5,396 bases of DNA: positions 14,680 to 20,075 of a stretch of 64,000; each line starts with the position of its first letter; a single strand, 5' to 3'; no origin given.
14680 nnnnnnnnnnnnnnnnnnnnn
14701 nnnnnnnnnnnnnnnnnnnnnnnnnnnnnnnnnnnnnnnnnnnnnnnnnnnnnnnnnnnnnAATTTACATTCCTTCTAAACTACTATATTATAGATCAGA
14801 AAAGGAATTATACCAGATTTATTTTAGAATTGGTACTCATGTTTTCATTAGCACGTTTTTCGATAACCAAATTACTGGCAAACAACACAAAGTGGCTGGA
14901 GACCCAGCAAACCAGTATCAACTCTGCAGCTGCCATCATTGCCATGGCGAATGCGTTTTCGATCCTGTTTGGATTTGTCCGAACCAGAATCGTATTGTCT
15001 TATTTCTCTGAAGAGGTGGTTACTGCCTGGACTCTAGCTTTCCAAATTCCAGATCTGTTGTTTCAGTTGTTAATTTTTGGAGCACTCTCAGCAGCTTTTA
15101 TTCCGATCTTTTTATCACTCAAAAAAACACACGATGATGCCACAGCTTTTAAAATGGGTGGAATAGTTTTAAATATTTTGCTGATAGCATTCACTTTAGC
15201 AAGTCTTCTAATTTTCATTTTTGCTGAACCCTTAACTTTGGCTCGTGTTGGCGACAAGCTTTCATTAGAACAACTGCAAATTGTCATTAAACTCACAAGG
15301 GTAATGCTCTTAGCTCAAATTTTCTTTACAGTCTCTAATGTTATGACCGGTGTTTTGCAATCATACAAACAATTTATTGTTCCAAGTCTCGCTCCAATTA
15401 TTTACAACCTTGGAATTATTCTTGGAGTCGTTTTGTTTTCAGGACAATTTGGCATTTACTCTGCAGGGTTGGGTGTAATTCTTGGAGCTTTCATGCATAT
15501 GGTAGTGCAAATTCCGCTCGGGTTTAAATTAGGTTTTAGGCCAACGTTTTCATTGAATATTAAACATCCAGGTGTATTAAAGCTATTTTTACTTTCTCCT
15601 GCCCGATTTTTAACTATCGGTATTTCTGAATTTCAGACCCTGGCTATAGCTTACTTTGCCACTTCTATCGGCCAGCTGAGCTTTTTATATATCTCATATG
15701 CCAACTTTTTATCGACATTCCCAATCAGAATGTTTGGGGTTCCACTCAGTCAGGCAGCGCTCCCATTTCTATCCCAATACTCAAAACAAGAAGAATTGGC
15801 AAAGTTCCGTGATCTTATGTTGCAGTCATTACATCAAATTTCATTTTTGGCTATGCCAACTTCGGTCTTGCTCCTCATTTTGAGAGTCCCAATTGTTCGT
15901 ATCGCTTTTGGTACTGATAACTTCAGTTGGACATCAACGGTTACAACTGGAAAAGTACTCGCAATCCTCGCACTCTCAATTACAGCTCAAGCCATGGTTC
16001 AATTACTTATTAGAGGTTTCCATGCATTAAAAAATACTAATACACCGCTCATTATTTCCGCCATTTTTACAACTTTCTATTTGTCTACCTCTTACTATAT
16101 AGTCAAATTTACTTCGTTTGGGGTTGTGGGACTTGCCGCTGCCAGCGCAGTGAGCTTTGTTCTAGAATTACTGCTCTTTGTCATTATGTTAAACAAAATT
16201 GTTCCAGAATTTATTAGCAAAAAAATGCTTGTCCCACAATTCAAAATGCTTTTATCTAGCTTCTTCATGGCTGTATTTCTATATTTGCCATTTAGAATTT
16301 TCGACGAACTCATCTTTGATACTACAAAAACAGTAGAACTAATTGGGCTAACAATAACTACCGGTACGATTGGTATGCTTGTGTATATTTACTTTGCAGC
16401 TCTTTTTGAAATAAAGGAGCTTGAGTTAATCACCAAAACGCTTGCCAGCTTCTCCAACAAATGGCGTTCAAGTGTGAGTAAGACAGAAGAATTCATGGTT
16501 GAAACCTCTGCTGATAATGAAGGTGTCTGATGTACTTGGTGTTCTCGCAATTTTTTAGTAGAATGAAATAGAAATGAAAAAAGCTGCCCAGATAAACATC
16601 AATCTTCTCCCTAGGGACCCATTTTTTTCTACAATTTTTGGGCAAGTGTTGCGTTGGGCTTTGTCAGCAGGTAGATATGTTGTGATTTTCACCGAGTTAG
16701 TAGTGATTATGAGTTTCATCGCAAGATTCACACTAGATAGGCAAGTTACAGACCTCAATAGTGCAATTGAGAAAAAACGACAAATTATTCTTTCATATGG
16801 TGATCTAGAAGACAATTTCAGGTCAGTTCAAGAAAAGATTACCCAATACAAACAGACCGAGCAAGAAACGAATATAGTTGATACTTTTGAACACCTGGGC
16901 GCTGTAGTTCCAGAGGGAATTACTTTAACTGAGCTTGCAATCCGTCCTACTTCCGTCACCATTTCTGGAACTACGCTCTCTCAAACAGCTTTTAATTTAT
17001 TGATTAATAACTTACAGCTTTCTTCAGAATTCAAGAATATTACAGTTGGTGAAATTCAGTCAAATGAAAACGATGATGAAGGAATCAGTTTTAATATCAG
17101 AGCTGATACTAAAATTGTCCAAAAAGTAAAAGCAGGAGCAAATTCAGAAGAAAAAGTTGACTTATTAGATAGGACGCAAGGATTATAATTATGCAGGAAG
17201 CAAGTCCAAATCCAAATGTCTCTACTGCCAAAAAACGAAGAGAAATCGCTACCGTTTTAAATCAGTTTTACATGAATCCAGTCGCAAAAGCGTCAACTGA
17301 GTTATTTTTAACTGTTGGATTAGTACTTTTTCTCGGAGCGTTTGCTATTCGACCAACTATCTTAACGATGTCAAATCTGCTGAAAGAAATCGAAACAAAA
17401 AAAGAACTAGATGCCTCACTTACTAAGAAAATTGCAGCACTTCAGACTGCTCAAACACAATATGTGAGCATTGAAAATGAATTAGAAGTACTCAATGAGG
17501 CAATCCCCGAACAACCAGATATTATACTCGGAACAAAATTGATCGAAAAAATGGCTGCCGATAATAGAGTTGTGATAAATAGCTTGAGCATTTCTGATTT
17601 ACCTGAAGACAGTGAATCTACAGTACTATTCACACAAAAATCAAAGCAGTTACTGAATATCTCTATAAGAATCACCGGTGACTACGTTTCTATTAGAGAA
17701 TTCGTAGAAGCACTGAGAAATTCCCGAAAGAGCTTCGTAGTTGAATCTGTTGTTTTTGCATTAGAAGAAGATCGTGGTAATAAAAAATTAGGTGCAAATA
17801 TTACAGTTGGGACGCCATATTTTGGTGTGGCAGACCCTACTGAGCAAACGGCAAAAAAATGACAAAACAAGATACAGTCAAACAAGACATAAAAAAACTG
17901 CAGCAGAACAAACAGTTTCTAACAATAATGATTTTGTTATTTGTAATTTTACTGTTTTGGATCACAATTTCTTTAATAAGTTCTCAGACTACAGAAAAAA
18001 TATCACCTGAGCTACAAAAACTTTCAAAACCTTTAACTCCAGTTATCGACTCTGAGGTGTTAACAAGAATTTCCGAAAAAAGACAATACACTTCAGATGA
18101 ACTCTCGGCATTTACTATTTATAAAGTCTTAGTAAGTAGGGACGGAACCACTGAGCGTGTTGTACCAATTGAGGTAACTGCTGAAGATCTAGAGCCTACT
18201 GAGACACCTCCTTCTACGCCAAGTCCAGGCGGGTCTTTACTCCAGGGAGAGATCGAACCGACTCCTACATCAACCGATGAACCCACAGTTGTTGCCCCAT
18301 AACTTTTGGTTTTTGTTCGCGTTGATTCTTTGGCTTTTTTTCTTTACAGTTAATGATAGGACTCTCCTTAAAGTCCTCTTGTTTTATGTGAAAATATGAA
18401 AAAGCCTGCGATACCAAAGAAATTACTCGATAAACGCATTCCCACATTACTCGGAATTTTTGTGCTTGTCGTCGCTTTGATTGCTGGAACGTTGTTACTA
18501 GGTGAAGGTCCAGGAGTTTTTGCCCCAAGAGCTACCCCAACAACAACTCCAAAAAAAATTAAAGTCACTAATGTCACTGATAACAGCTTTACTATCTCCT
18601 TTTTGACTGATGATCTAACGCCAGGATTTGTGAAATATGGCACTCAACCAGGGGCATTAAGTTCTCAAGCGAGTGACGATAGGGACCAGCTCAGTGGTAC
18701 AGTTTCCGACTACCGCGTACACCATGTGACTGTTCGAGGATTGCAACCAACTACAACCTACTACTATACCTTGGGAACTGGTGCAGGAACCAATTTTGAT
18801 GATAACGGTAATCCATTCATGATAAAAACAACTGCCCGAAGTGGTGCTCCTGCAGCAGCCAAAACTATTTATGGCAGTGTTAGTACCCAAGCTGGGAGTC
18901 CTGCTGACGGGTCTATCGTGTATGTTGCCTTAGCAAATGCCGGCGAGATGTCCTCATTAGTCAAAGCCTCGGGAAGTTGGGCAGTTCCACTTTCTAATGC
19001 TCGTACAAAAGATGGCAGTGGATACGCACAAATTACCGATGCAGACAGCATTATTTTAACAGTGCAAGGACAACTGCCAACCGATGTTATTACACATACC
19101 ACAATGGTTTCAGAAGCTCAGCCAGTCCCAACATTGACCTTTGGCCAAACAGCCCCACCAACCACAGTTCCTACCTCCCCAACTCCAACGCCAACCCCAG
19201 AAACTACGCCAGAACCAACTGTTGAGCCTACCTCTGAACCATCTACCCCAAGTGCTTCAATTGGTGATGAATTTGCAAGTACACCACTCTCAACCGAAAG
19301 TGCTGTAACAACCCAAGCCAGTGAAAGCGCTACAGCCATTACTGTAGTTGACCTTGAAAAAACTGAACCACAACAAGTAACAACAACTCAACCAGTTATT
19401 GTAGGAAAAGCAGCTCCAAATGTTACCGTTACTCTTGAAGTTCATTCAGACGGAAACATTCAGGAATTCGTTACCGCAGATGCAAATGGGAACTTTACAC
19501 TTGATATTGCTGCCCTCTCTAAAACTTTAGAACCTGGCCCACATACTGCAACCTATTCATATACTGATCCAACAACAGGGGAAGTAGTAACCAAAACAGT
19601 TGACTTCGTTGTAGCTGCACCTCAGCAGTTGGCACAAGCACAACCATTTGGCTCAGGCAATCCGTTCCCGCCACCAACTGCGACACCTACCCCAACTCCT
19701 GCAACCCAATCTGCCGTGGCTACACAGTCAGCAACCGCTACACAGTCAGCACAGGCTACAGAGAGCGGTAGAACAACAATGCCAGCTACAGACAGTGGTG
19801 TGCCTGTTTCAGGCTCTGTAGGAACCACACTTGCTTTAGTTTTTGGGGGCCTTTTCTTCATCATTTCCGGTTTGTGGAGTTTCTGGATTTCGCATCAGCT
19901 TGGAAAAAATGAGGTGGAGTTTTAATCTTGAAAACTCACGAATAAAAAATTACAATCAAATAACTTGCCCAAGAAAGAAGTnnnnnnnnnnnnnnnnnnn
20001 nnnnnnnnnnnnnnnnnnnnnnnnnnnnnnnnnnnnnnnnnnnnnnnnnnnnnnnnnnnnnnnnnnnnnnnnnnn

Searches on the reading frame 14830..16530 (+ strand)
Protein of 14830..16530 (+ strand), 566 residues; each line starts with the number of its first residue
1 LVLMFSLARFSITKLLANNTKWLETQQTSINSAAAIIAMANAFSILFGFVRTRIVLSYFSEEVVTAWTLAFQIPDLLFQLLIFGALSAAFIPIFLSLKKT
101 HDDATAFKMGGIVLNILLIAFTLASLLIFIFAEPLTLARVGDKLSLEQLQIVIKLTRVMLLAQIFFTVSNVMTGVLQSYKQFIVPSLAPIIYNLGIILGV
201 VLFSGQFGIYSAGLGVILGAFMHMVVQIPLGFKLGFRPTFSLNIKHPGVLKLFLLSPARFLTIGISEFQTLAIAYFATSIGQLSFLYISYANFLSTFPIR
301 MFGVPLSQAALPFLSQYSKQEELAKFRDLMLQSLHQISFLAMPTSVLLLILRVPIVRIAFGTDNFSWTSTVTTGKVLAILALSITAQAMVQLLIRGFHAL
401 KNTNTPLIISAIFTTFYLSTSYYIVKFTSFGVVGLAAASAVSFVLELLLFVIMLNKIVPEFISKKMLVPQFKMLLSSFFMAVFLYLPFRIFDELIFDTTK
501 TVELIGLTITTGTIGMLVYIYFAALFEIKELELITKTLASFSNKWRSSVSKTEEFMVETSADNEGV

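Call 17: search_protein_families(library=pfam, proteins=[window:14830-16530:+], max_evalue=0.01)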
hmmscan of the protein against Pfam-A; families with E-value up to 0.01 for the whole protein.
window:14830-16530:+ (566 aa): 1 family
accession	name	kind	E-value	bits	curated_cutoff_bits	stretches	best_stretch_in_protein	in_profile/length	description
PF03023.19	MurJ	-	1.8e-65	221.8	27.4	1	61-492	8-437/451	Lipid II flippase MurJ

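Call 67: search_protein_families(library=ncbifam, proteins=[window:14830-16530:+], max_evalue=0.001)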
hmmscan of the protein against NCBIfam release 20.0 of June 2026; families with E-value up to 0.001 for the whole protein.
window:14830-16530:+ (566 aa): 2 families
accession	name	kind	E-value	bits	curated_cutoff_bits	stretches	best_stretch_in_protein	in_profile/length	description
TIGR01695.1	murJ_mviN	equivalog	7.1e-77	259.2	235.55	1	33-534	5-504/506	murein biosynthesis integral membrane protein MurJ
TIGR00797.1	matE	subfamily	1e-05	24.6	147.4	1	294-484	36-230/396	MATE family efflux transporter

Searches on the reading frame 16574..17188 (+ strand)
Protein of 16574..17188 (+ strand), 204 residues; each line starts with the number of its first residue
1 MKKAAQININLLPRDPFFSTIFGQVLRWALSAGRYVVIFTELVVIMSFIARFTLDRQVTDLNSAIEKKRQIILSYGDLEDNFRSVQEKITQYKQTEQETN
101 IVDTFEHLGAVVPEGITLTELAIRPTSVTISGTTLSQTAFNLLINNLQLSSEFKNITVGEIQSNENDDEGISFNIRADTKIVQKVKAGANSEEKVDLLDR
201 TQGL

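Call 17: search_protein_families(library=pfam, proteins=[window:16574-17188:+], max_evalue=0.01)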
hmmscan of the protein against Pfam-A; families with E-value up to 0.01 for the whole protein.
window:16574-17188:+ (204 aa): 1 family
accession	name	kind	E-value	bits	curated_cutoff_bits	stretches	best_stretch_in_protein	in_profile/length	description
PF05137.18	PilN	-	1e-12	48.3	22.8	1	104-177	2-76/78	Fimbrial assembly protein (PilN)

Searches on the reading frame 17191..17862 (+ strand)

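Call 17: search_protein_families(library=pfam, proteins=[window:17191-17862:+], max_evalue=0.01)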
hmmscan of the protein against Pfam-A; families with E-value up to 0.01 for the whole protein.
window:17191-17862:+ (223 aa): 3 families
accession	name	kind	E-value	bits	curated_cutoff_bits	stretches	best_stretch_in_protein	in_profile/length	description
PF04350.18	PilO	-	5e-06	27.1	22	1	65-208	7-140/145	Pilus assembly protein, PilO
PF25526.1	LIP-1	-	0.0014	18.4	34.1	1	61-122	132-193/250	Liprin-alpha-like coiled coil domain 2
PF07946.19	CCDC47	-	0.0022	17.7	27.7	1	71-173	148-242/326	PAT complex subunit CCDC47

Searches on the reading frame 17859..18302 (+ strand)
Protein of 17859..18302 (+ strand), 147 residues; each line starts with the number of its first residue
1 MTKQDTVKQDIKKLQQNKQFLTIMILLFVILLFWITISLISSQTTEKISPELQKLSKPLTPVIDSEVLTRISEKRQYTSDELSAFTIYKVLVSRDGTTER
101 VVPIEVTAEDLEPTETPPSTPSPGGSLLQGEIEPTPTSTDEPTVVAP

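Call 17: search_protein_families(library=pfam, proteins=[window:17859-18302:+], max_evalue=0.01)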
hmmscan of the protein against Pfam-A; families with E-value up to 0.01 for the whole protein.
window:17859-18302:+ (147 aa): 0 families

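Call 43: search_protein_families(library=pfam, proteins=[window:17859-18302:+], max_evalue=0.1)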
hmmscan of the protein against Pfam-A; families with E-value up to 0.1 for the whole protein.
window:17859-18302:+ (147 aa): 2 families
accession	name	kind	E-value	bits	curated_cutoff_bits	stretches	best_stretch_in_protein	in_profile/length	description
PF13800.11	Sigma_reg_N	-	0.032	14.9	26.3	1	9-45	2-38/91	Sigma factor regulator N-terminal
PF09973.14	DUF2208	-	0.058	13.5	24.3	1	8-69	79-141/231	Predicted membrane protein (DUF2208)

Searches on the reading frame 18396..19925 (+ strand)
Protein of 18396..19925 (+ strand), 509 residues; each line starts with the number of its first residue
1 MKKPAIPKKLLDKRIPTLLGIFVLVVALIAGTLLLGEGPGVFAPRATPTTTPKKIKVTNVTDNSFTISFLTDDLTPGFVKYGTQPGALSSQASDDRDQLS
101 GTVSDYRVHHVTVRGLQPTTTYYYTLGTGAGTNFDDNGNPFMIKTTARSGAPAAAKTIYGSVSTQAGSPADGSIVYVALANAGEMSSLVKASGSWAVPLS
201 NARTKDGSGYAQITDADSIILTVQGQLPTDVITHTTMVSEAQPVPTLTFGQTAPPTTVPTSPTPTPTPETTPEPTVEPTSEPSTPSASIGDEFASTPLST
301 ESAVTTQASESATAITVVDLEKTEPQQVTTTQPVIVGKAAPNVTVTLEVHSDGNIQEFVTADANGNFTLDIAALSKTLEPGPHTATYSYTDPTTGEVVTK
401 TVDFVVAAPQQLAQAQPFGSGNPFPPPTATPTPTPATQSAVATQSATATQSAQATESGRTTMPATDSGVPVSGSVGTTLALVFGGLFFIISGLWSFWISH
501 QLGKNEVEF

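Call 17: search_protein_families(library=pfam, proteins=[window:18396-19925:+], max_evalue=0.01)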
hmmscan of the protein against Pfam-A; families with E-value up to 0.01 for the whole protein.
window:18396-19925:+ (509 aa): 2 families
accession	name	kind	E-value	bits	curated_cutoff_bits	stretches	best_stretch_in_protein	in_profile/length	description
PF16656.11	Pur_ac_phosph_N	-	7.5e-13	49.3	30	1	55-130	6-82/93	Purple acid Phosphatase, N-terminal domain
PF00041.27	fn3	-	0.0017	18.9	25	1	51-126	2-66/84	Fibronectin type III domain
